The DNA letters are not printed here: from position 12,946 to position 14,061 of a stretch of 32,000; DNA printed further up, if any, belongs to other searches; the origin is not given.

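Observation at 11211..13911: Tightly coupled Dam-like methylase / ParB-like / PRTase-like triad: candidate DNA-modification or defence module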

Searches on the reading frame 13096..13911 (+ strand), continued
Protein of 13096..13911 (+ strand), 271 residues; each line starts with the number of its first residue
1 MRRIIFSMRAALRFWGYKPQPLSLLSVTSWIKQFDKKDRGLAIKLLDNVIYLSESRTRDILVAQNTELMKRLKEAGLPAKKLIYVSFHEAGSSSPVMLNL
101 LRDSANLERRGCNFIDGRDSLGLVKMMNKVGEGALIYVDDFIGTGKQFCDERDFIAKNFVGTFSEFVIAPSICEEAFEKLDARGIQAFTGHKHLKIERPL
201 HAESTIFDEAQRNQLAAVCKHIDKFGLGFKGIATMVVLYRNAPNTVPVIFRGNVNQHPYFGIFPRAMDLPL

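Call 41: search_protein_families(library=pfam, alignment_id=A3, max_evalue=0.00001)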
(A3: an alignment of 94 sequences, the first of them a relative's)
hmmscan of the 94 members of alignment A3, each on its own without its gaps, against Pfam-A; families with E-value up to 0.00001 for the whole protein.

A. member 1, L001:4896-5678:+ (261 aa): 2 families
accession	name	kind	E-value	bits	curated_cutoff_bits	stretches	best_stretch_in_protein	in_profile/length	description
PF00005.33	ABC_tran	-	1.6e-23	84.2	25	1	22-176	1-136/137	ABC transporter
PF13304.12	AAA_21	-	2.6e-14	54.5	27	1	132-207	221-299/304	AAA domain, putative AbiEii toxin, Type IV TA system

B. families by the number of members that match (of 94 scanned): 84 families (the first 25 are shown)
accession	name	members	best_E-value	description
PF00239.26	Resolvase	2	2.5e-48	Resolvase, N terminal domain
PF13304.12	AAA_21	2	4.8e-32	AAA domain, putative AbiEii toxin, Type IV TA system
PF00589.27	Phage_integrase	2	9.7e-20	Phage integrase family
PF00149.33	Metallophos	2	6.2e-14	Calcineurin-like phosphoesterase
PF00128.31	Alpha-amylase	1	4.9e-152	Alpha amylase, catalytic domain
PF24389.1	ORC-CDC6-like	1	5.2e-123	ORC-CDC6-like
PF03050.20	DDE_Tnp_IS66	1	8.5e-92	Transposase IS66 family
PF16363.11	GDP_Man_Dehyd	1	2.7e-88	GDP-mannose 4,6 dehydratase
PF17164.10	DUF5122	1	3e-82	Domain of unknown function (DUF5122) beta-propeller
PF24736.1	DUF7687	1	5.9e-81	Domain of unknown function (DUF7687)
PF01977.22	UbiD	1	1.4e-78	3-octaprenyl-4-hydroxybenzoate carboxy-lyase Rift-related domain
PF00118.29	Cpn60_TCP1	1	4.7e-77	TCP-1/cpn60 chaperonin family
PF00202.27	Aminotran_3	1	1.2e-69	Aminotransferase class-III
PF01370.27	Epimerase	1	1.3e-66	NAD dependent epimerase/dehydratase family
PF04586.22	Peptidase_S78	1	1.1e-51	Caudovirus prohead serine protease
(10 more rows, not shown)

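Call 42: search_protein_families(library=padloc, alignment_id=A3, max_evalue=1e-10)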
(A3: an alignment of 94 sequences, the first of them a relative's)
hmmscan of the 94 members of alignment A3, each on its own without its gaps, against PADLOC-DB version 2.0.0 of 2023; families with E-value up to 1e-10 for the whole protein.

A. member 1, L001:4896-5678:+ (261 aa): 3 families
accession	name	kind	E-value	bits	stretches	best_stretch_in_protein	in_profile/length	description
PDLC04135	mad3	-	3.4e-25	87.4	1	143-210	258-326/374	mads_3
PDLC04140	mad8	-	5.3e-18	63.6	1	17-216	12-242/314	mads_8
PDLC02980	AriA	-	8.8e-14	50.2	0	125-209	220-300/304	-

B. families by the number of members that match (of 94 scanned): 100 families (the first 25 are shown)
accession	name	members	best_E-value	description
PDLC02980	AriA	2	4.7e-31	-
PDLC04135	mad3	2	3.6e-29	mads_3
PDLC02265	AbiEi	1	9e-84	AbiEi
PDLC02283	AbiEi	1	2.4e-83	AbiEi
PDLC03008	Hydrolase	1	3.3e-83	-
PDLC03290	MTase_II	1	4e-66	Type II methyltransferase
PDLC03423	REase_II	1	3.4e-65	Type II restriction enzyme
PDLC02225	AbiEi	1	1.4e-64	AbiEi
PDLC04178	HEC-01A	1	5e-48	-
PDLC04175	HEC-01A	1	1.3e-45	-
PDLC04183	HEC-01A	1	1.5e-43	-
PDLC04182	HEC-01A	1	4.4e-43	-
PDLC05071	PDC-S70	1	2.6e-41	-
PDLC04176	HEC-01A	1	5.8e-38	-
PDLC05073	PDC-S70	1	2.7e-37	-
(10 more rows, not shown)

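Call 44: predict_structure(alignment_id=A1)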
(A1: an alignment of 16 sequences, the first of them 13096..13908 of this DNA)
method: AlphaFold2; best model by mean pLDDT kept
length: 271 residues; sequences in the alignment: 16
mean_pLDDT: 65.2   pTM: 0.66
mean pLDDT of the five models: 65.2, 62.0, 59.6, 59.6, 55.6
residues with pLDDT >= 90: 39; 70-90: 104; 50-70: 51; < 50: 77
segments of 3 or more residues with pLDDT < 50: 1-23, 89-92, 224-271
pLDDT, mean of each block of 10 residues (from residue 1): 39 34 51 74 61 64 91 93 76 67 86 84 89 89 67 70 87 79 84 71 79 74 45 29 27 27 28 26
secondary structure, 60 per line:
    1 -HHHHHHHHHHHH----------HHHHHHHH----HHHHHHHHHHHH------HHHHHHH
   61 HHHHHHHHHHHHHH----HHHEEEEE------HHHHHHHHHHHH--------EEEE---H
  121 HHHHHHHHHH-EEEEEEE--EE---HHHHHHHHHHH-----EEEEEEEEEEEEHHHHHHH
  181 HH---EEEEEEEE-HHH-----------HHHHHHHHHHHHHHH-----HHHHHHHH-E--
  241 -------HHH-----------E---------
elements in order: H2-13 H24-31 H36-47 H54-74 E82-86 H93-104 E113-116 H120-130 E132-138 H146-156 E162-173 H174-182 E186-193 H209-223 H229-236

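Call 48: fold_search(model_id=the predicted structure, library=pdb)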
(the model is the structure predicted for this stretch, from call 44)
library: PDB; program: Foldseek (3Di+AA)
matches with E <= 10: 1067; with E <= 0.001: 16
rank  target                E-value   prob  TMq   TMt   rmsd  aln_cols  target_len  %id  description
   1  4rv4_B                1.6e-04  1.00  0.32  0.39  10.9       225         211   12  2.65 Angstrom Resolution Crystal Structure of an orotate phosphoribosyltransferase from Bacillus anthracis str. 'Ames  (released 2014-12-17)
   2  2yzk_B                2.3e-04  1.00  0.33  0.49   6.6       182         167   15  Crystal structure of orotate phosphoribosyltransferase from Aeropyrum pernix (released 2007-11-06)
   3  1o5o_A                2.8e-04  1.00  0.40  0.50  10.1       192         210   12  Crystal structure of Uracil phosphoribosyltransferase (TM0721) from Thermotoga maritima at 2.30 A resolution (released 2003-10-14)
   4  4rv4_A                4.0e-04  1.00  0.35  0.45   8.8       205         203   13  2.65 Angstrom Resolution Crystal Structure of an orotate phosphoribosyltransferase from Bacillus anthracis str. 'Ames  (released 2014-12-17)
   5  2aee_B                4.3e-04  1.00  0.34  0.43   8.3       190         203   16  Crystal structure of Orotate phosphoribosyltransferase from Streptococcus pyogenes (released 2005-09-06)
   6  3dez_B                4.9e-04  1.00  0.36  0.48   8.1       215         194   12  Crystal structure of Orotate phosphoribosyltransferase from Streptococcus mutans (released 2009-06-16)
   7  2yzk_C                5.2e-04  1.00  0.33  0.50   4.5       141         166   14  Crystal structure of orotate phosphoribosyltransferase from Aeropyrum pernix (released 2007-11-06)
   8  5vog                  5.2e-04  1.00  0.36  0.52   6.0       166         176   12  Crystal Structure of a Hypothetical Protein from Neisseria gonorrhoeae with bound ppGpp (released 2017-05-24)
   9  2aee_A                6.2e-04  1.00  0.36  0.45   6.5       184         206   15  Crystal structure of Orotate phosphoribosyltransferase from Streptococcus pyogenes (released 2005-09-06)
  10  5bqp_B                6.2e-04  1.00  0.33  0.50   7.4       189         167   15  Hypoxanthine-guanine-xanthine phosphoribosyltransferase (HGXPRT) from Sulfolobus solfataricus with xanthosine and phos (released 2015-07-01)
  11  3dez_A                6.2e-04  1.00  0.34  0.43   9.1       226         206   15  Crystal structure of Orotate phosphoribosyltransferase from Streptococcus mutans (released 2009-06-16)
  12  5bqp_C                6.6e-04  1.00  0.31  0.47   7.3       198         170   12  Hypoxanthine-guanine-xanthine phosphoribosyltransferase (HGXPRT) from Sulfolobus solfataricus with xanthosine and phos (released 2015-07-01)
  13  4zfn_B                7.4e-04  1.00  0.33  0.48   7.9       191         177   14  Hypoxanthine-guanine-xanthine phosphoribosyltransferase (HGXPRT) from Sulfolobus solfataricus containing GMP complexed (released 2015-04-29)
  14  4rv4_C                7.4e-04  1.00  0.32  0.41  11.2       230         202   12  2.65 Angstrom Resolution Crystal Structure of an orotate phosphoribosyltransferase from Bacillus anthracis str. 'Ames  (released 2014-12-17)
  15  2yzk_A                7.9e-04  1.00  0.32  0.47   4.8       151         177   16  Crystal structure of orotate phosphoribosyltransferase from Aeropyrum pernix (released 2007-11-06)
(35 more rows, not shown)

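Call 57: search_dna_similar(query=window:13096-13908:+, collection=plasmids, mode=protein, max_evalue=0.001, max_rows=15)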
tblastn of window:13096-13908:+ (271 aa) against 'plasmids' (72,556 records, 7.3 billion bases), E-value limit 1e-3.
Records with a match: 1; places in all: 1; records where one place covers at least 80% of the query: 1.
Best place of each record, by identity: <60% 1.
By first word of the organism name: Bacillus 1.
By predicted mobility (MOB-suite, as given by PLSDB): non-mobilizable 1.
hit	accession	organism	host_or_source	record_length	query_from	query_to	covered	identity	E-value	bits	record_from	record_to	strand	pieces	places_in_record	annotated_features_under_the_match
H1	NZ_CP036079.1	Bacillus mycoides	cell culture,soil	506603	27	250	83%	22.8%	4e-6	55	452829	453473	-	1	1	hypothetical protein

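Call 58: search_dna_similar(query=window:13096-13908:+, collection=phages, mode=protein, max_evalue=0.001, max_rows=15)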
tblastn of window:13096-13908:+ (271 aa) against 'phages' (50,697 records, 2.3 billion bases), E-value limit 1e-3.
No match.

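Call 59: get_annotated_region(hit=H1, flank=6000)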
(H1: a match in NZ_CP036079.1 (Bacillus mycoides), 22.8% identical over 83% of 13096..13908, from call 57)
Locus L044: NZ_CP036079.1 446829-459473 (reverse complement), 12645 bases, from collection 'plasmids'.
description: Bacillus mycoides strain JAS1004 plasmid p507
organism: Bacillus mycoides (NCBI taxid 1405)
taxonomy: Bacteria; Bacillota; Bacilli; Bacillales; Bacillaceae; Bacillus; Bacillus mycoides
host: -; source: cell culture,soil; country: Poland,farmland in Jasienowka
typing (MOB-suite, as given by PLSDB): non-mobilizable; replicon rep_cluster_125; mating-pair formation MPF_T
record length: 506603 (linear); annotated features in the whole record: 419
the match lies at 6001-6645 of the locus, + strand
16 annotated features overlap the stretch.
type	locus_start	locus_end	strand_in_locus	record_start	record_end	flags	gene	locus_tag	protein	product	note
CDS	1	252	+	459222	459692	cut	-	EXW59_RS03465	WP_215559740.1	DUF6773 family protein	-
CDS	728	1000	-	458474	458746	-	-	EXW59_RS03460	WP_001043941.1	HU family DNA-binding protein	GO:0030261 - chromosome condensation [Evidence IEA]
CDS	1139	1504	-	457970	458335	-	-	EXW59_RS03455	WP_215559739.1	hypothetical protein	-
CDS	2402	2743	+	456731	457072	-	-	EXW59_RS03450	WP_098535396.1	LCI fold-containing protein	-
CDS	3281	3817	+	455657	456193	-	-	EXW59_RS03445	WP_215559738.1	hypothetical protein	-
CDS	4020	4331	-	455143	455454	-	-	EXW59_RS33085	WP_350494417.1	DDE-type integrase/transposase/recombinase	GO:0015074 - DNA integration [Evidence IEA]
CDS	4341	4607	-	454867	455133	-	-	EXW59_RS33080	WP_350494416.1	IS3 family transposase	-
CDS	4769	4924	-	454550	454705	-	-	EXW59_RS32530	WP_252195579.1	hypothetical protein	-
CDS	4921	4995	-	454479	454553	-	-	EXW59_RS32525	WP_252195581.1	hypothetical protein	-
CDS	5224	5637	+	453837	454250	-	-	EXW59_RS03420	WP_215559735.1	SMI1/KNR4 family protein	GO:0042546 - cell wall biogenesis [Evidence IEA]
CDS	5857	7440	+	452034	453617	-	-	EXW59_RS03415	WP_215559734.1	hypothetical protein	-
CDS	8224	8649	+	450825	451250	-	-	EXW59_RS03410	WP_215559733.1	HD domain-containing protein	-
CDS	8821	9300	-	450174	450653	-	-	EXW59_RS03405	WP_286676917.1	DNA/RNA helicase domain-containing protein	-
CDS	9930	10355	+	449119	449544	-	-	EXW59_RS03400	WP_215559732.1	hypothetical protein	-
CDS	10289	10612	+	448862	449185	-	-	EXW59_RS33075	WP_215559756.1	IS3 family transposase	GO:0015074 - DNA integration [Evidence IEA]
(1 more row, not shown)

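Call 60: search_protein_representatives(alignment_id=A1)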
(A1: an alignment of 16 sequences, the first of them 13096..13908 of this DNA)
Query: 16 sequences, 275 profile positions. Proteins with E-value up to 0.001 (for the whole library): 525; up to 1e-10: 149; up to 1e-30: 59. The best 150 are listed.
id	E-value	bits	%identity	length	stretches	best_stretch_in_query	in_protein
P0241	2.3e-107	374.9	-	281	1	6-270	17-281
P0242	1.9e-96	339.0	-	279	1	4-273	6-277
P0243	6.5e-95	334.0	-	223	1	49-270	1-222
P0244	4.8e-89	314.8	-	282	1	7-271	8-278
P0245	4.5e-88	311.6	-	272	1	3-269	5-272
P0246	9.6e-86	303.9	-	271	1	9-229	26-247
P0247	6.4e-85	301.2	-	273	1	9-271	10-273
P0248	1.5e-83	296.8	-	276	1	4-270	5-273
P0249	2.3e-82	292.8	-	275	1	10-270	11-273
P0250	7.1e-82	291.3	-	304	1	3-272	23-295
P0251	1.7e-81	290.0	-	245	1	1-211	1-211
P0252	5.3e-81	288.4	-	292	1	11-271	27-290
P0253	1.1e-80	287.4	-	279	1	3-269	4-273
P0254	1.8e-79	283.3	-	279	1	5-273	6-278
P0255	7.8e-79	281.3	-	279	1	3-271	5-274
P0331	1.3e-21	93.6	-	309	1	197-272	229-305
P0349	1.0e-16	77.6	-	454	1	29-268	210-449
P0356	1.1e-14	70.9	-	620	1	26-258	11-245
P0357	1.5e-14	70.5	-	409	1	8-265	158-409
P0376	5.1e-12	62.1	-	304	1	28-265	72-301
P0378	8.2e-12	61.5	-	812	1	27-264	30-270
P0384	2.9e-11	59.7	-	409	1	25-265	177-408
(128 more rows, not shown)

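Call 62: find_related_loci(query=A4, collection=metagenome_contigs, flank=6000)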
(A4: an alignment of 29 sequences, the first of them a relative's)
Query A4 (277 aa) in metagenome_contigs; peptide patterns used: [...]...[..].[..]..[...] (x = any residue, [..] = any of these).
600 stretches matched a pattern (row limit reached: there are more); 264 encode a relative of the query (tblastn E <= 1e-3); the best 80 are kept; 80 distinct loci.
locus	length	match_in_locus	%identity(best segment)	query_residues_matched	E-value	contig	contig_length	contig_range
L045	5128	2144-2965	42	9-277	2e-74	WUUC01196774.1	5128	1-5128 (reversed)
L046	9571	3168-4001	38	1-276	2e-60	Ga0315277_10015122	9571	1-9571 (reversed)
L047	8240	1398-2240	37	1-276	4e-60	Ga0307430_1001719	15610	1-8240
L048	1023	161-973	39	7-277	7e-63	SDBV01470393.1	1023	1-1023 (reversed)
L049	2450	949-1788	38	1-277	7e-59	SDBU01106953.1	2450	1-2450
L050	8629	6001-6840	36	1-277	1e-57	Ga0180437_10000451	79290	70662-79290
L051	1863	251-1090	36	1-276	1e-55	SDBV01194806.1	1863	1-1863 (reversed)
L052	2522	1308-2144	35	1-276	2e-45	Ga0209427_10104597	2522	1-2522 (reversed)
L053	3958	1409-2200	32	7-273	2e-39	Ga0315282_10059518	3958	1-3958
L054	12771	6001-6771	37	23-274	5e-49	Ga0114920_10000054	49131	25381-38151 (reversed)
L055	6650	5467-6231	32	20-272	3e-34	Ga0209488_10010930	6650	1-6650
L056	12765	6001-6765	32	20-272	3e-34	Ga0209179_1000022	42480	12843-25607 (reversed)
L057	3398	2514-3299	31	13-272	1e-31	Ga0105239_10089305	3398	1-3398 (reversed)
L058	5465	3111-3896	32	18-277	9e-31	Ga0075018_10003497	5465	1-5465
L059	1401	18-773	32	23-272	1e-30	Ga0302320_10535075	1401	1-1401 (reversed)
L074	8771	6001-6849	28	9-272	2e-26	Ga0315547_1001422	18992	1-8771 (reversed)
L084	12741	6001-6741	27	31-276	3e-26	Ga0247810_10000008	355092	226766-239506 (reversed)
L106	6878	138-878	28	32-276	3e-22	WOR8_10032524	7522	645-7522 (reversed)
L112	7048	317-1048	28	32-272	2e-21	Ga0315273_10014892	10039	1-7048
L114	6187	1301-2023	26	33-272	3e-21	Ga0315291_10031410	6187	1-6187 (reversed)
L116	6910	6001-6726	28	33-272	8e-21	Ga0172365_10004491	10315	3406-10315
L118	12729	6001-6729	27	37-276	2e-20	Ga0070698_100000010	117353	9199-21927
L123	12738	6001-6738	26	32-276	5e-20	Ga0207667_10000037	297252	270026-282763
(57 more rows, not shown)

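Call 65: search_protein_families(library=pfam, proteins=[L084:5974-7836:+, L118:5920-8052:+, L123:5971-7830:+, L112:251-2149:+, L114:38-2029:+, L116:4738-6732:+, L106:90-1157:+, L116:3280-4731:+, L116:1826-3280:+, L123:3461-5383:-], max_evalue=0.001)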
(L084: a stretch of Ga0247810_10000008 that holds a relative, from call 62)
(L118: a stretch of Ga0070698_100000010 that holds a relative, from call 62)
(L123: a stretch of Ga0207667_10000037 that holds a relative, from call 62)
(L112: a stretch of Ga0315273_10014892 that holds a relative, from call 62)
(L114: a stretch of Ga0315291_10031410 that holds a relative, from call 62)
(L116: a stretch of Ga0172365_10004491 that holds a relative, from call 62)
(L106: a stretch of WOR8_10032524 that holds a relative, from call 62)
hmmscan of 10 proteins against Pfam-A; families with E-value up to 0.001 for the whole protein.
L084:5974-7836:+ (621 aa): 2 families
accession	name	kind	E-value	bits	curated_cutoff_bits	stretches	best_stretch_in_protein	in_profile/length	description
PF24390.1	PRTase-CE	-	1.2e-48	166.7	27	1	17-251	2-252/253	PRTase-CE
PF02457.21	DAC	-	1.2e-05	25.3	27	1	543-613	50-117/119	DisA bacterial checkpoint controller nucleotide-binding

L118:5920-8052:+ (711 aa): 3 families
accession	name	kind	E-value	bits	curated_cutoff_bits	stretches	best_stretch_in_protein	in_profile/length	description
PF24390.1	PRTase-CE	-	6.3e-47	161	27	1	30-266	3-253/253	PRTase-CE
PF13401.12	AAA_22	-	5.4e-06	27.2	27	1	486-600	5-109/130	AAA domain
PF13191.12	AAA_16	-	2.3e-05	25.4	32.6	1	469-596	2-160/167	AAA ATPase domain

L123:5971-7830:+ (620 aa): 2 families
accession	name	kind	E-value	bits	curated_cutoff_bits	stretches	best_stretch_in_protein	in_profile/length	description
PF24390.1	PRTase-CE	-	1.5e-46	159.8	27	1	18-252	3-253/253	PRTase-CE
PF02457.21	DAC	-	5e-10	39.5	27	1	495-612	6-117/119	DisA bacterial checkpoint controller nucleotide-binding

L112:251-2149:+ (633 aa): 2 families
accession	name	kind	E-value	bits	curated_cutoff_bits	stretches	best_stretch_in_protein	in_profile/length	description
PF24390.1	PRTase-CE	-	2.9e-39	135.9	27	1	30-265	3-252/253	PRTase-CE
PF02457.21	DAC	-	1e-09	38.4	27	1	506-626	4-118/119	DisA bacterial checkpoint controller nucleotide-binding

L114:38-2029:+ (664 aa): 5 families
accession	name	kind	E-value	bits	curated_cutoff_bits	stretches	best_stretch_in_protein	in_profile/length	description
PF24390.1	PRTase-CE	-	6.9e-49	167.4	27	1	426-662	1-253/253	PRTase-CE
PF13401.12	AAA_22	-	9e-07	29.7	27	1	37-189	6-122/130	AAA domain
PF20703.3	nSTAND1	-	6.4e-06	26.5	27.1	1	16-280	13-251/379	Novel STAND NTPase 1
PF13191.12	AAA_16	-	3.2e-05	24.9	32.6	1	19-176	2-158/167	AAA ATPase domain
PF01637.24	ATPase_2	-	0.00021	21.6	33.2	1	19-171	1-133/225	ATPase domain predominantly from Archaea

L116:4738-6732:+ (665 aa): 5 families
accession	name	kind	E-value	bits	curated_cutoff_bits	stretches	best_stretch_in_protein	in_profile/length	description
PF24390.1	PRTase-CE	-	4.8e-54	184.3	27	1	426-663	1-253/253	PRTase-CE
PF13401.12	AAA_22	-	8.6e-06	26.5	27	1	37-189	6-122/130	AAA domain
PF20703.3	nSTAND1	-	1.9e-05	24.9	27.1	1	17-263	14-239/379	Novel STAND NTPase 1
PF13191.12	AAA_16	-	2.2e-05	25.5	32.6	1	19-162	2-146/167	AAA ATPase domain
PF01637.24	ATPase_2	-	3.7e-05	24.1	33.2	1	19-179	1-141/225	ATPase domain predominantly from Archaea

L106:90-1157:+ (356 aa): 1 family
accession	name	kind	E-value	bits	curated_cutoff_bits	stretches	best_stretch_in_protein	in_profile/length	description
PF24390.1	PRTase-CE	-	8.6e-49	167.1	27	1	22-259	1-253/253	PRTase-CE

L116:3280-4731:+ (484 aa): 5 families
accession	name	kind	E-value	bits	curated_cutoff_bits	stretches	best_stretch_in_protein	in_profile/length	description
PF20703.3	nSTAND1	-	5.1e-13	49.8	27.1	1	122-452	11-306/379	Novel STAND NTPase 1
PF13401.12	AAA_22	-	2.3e-10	41.3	27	1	145-305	4-129/130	AAA domain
PF01637.24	ATPase_2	-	1.6e-08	35.1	33.2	1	127-362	1-221/225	ATPase domain predominantly from Archaea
PF13173.12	AAA_14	-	2e-06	28.3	27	0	147-182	3-42/129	AAA domain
PF13191.12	AAA_16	-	1.6e-05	25.9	32.6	1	127-291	2-161/167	AAA ATPase domain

L116:1826-3280:+ (485 aa): 3 families
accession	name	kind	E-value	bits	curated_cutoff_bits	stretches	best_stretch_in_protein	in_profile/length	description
PF13337.12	BrxL_ATPase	-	4.5e-97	325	25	1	168-467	2-300/313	Lon-like protease BrxL-like, ATPase domain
PF20442.3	BrxL_N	-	1.5e-27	96.6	28.2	1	30-160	1-132/132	BREX system Lon protease-like protein BrxL N-terminal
PF00004.35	AAA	-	1.8e-05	25.7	21.2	1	237-323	4-99/131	ATPase family associated with various cellular activities (AAA)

L123:3461-5383:- (640 aa): 4 families
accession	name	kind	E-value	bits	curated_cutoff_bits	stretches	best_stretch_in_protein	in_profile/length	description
PF00587.30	tRNA-synt_2b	-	1.7e-49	168.7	29.3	1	325-534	6-178/179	tRNA synthetase class II core domain (G, H, P, S and T)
PF03129.25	HGTP_anticodon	-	1.2e-21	77.1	21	1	547-636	1-93/94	Anticodon binding domain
PF02824.27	TGS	-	1e-16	61.1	22.2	1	1-60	1-60/60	TGS domain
PF07973.19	tRNA_SAD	-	2.2e-16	60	24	1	168-217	1-44/44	Threonyl and Alanyl tRNA synthetase second additional domain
